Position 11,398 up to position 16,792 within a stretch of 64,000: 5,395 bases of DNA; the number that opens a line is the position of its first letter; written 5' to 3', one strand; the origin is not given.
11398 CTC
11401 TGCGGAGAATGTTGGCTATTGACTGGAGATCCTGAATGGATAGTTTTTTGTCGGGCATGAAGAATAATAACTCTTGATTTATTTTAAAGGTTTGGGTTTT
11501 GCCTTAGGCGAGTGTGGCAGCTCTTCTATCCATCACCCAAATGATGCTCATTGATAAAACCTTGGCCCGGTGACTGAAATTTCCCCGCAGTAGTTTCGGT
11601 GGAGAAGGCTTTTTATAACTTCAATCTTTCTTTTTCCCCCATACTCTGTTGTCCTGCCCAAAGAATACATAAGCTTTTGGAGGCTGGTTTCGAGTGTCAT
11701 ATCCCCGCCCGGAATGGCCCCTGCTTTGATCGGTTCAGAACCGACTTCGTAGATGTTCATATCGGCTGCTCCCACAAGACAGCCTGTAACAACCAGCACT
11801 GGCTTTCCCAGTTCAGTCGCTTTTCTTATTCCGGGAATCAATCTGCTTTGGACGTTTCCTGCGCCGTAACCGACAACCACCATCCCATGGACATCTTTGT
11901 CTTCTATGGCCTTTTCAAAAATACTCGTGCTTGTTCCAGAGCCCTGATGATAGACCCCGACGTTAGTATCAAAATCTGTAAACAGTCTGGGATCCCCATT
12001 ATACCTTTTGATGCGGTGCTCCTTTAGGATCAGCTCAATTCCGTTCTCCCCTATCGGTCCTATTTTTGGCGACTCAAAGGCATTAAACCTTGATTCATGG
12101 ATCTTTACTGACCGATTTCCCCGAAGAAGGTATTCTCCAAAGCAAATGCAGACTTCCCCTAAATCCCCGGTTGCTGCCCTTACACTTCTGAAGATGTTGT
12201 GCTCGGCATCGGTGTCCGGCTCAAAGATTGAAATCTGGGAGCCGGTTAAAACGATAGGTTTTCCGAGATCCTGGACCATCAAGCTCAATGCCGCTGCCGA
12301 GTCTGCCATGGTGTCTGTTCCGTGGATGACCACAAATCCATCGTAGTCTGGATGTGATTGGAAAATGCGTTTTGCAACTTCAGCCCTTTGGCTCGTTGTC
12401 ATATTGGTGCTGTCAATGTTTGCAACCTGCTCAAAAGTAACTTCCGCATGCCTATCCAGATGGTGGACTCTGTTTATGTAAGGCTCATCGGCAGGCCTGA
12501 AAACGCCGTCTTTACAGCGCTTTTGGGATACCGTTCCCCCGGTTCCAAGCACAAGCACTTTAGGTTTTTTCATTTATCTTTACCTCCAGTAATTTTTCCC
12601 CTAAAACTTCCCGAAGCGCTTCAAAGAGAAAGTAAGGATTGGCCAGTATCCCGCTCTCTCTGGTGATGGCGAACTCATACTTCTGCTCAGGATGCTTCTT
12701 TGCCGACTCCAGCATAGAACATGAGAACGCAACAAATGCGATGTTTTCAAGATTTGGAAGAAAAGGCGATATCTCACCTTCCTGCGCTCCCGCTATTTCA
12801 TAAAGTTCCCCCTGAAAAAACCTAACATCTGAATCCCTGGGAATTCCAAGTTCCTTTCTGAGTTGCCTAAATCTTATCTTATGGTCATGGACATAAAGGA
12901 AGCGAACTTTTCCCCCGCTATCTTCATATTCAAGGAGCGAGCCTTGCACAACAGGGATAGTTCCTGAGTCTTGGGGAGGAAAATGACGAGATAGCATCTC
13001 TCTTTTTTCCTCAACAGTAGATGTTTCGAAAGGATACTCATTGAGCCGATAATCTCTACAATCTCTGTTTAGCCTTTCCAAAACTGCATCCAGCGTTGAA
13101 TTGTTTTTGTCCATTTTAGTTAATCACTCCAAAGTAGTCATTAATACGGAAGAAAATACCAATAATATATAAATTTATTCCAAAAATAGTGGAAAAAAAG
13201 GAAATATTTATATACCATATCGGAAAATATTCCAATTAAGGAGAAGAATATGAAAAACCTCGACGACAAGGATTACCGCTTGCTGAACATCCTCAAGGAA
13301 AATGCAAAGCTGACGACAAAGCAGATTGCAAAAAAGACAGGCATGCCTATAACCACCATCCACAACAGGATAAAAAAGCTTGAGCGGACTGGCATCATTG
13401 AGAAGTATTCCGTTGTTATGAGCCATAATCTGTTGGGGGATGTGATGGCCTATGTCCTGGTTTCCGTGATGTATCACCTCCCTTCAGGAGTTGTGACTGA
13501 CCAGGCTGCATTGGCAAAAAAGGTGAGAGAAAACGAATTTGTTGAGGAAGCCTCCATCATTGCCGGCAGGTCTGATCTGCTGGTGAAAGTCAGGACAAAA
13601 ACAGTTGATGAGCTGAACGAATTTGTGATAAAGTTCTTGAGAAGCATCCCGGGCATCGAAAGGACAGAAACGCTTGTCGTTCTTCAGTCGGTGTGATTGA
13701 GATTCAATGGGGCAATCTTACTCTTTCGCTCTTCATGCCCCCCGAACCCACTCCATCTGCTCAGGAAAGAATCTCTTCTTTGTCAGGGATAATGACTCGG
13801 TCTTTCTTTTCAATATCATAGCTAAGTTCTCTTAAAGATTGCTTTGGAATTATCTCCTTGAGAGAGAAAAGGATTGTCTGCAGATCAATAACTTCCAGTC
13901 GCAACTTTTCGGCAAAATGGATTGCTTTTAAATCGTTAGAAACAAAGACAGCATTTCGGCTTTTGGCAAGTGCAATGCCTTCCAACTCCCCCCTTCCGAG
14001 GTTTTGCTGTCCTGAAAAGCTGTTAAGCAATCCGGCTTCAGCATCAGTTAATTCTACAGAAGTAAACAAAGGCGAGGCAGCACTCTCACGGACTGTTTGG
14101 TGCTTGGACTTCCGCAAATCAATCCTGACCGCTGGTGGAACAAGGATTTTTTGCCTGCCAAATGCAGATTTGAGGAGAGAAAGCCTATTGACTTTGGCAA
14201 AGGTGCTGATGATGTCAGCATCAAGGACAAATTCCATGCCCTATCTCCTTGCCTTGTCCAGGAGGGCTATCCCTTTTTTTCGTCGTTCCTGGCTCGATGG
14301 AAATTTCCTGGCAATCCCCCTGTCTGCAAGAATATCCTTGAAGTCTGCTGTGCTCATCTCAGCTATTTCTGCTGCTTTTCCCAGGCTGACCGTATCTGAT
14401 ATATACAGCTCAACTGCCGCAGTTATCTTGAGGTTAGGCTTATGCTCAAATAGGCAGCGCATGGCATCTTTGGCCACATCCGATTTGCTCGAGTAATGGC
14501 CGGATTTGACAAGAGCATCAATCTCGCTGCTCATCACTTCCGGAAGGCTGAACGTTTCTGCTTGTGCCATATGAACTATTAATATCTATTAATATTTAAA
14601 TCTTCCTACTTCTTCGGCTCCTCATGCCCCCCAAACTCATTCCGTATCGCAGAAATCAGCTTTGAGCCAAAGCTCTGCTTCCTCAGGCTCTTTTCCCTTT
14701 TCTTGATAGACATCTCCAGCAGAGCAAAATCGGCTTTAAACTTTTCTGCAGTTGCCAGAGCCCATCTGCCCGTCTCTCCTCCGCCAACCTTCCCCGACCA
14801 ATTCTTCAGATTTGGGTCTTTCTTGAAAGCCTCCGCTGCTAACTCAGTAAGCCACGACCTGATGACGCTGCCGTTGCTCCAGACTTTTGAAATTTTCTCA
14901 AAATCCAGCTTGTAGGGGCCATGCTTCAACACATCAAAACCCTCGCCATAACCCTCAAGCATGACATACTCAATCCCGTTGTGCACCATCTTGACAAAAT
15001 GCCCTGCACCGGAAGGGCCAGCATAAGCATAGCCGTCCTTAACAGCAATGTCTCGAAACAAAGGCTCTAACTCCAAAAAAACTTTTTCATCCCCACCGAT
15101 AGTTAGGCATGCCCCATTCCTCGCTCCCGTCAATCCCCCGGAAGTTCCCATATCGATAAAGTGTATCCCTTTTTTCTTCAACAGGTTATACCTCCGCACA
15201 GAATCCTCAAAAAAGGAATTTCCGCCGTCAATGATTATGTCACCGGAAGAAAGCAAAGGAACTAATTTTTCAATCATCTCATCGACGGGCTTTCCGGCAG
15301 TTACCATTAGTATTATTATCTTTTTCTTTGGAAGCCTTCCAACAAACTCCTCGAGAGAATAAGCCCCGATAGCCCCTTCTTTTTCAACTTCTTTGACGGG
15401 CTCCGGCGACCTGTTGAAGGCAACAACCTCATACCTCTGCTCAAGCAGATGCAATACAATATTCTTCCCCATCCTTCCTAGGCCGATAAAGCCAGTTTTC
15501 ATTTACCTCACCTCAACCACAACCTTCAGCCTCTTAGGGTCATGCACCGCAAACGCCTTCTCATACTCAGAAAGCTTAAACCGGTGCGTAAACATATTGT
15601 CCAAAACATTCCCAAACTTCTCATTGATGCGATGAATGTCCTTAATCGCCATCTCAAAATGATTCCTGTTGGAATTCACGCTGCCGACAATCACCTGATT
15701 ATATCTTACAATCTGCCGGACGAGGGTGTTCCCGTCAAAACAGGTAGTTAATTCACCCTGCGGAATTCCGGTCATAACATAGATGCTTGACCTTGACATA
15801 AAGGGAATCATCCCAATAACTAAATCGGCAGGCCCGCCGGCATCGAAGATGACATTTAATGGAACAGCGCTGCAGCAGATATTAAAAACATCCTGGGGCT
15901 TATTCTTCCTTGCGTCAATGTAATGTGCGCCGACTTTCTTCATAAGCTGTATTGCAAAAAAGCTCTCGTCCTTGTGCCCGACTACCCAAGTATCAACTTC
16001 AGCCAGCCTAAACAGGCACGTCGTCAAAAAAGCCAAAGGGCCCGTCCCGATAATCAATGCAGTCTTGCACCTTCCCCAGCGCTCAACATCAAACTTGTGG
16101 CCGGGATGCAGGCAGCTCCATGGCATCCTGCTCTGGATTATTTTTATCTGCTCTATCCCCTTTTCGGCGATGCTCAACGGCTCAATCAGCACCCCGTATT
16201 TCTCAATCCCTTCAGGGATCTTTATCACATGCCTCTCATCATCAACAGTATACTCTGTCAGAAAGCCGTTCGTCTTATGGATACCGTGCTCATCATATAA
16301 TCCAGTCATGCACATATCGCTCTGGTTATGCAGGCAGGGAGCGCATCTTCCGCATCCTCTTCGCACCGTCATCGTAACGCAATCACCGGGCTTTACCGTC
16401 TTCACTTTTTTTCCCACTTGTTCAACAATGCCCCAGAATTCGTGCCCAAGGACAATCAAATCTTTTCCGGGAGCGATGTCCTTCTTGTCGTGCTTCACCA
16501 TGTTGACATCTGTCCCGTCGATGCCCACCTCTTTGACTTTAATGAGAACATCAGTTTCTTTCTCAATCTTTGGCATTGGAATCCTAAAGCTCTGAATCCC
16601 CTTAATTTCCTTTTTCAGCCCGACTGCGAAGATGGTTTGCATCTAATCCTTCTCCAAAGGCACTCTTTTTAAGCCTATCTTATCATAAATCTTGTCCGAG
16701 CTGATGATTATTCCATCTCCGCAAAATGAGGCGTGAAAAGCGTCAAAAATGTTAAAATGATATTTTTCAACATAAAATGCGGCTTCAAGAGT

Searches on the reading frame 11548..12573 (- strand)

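Call 30: search_protein_families(library=pfam, proteins=[window:11548-12573:-], max_evalue=0.001)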
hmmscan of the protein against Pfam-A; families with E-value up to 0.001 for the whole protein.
window:11548-12573:- (341 aa): 2 families
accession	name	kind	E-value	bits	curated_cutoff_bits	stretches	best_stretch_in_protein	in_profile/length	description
PF00710.25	Asparaginase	-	1.2e-52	178.7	22.5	1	5-184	1-188/193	Asparaginase, N-terminal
PF17763.6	Asparaginase_C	-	2.3e-21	76.3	34.6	1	204-310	1-106/114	Glutaminase/Asparaginase C-terminal domain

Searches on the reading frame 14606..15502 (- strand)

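Call 30: search_protein_families(library=pfam, proteins=[window:14606-15502:-], max_evalue=0.001)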
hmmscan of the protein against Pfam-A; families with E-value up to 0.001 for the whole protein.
window:14606-15502:- (298 aa): 5 families
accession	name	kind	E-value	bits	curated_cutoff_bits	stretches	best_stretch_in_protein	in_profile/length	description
PF03446.21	NAD_binding_2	-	1.2e-43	149.3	21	1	3-154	2-154/161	NAD binding domain of 6-phosphogluconate dehydrogenase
PF00393.24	6PGD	-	3.5e-14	53.3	27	1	167-276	1-117/290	6-phosphogluconate dehydrogenase, C-terminal domain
PF03807.23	F420_oxidored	-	9e-07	29.8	21.6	1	3-93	2-91/94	NADP oxidoreductase coenzyme F420-dependent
PF01488.26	Shikimate_DH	-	1.9e-06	28.4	24.3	1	3-73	15-89/138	Shikimate / quinate 5-dehydrogenase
PF02826.25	2-Hacid_dh_C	-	9.3e-05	22.3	25.1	1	2-78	38-110/178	D-isomer specific 2-hydroxyacid dehydrogenase, NAD binding domain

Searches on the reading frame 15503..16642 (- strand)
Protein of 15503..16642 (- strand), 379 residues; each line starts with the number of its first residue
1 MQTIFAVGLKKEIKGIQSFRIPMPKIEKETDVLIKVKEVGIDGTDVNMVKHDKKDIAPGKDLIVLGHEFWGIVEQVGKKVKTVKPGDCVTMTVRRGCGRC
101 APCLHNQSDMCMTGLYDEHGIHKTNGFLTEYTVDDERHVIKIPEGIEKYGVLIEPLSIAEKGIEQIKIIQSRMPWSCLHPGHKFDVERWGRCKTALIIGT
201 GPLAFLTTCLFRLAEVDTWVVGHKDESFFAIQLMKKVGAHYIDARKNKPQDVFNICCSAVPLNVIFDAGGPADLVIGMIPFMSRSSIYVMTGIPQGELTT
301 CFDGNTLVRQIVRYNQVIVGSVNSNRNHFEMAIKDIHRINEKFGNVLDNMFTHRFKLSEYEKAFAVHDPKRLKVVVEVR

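Call 8: search_protein_families(library=pfam, proteins=[window:15503-16642:-], max_evalue=0.001)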
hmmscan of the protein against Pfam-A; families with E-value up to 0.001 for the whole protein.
window:15503-16642:- (379 aa): 2 families
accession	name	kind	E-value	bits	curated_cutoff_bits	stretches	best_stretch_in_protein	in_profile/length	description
PF16912.11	Glu_dehyd_C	-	1.4e-41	142.7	34.9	1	148-377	2-210/211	Glucose dehydrogenase C-terminus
PF08240.17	ADH_N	-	6.5e-23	81.4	23.5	1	29-144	2-104/104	Alcohol dehydrogenase GroES-like domain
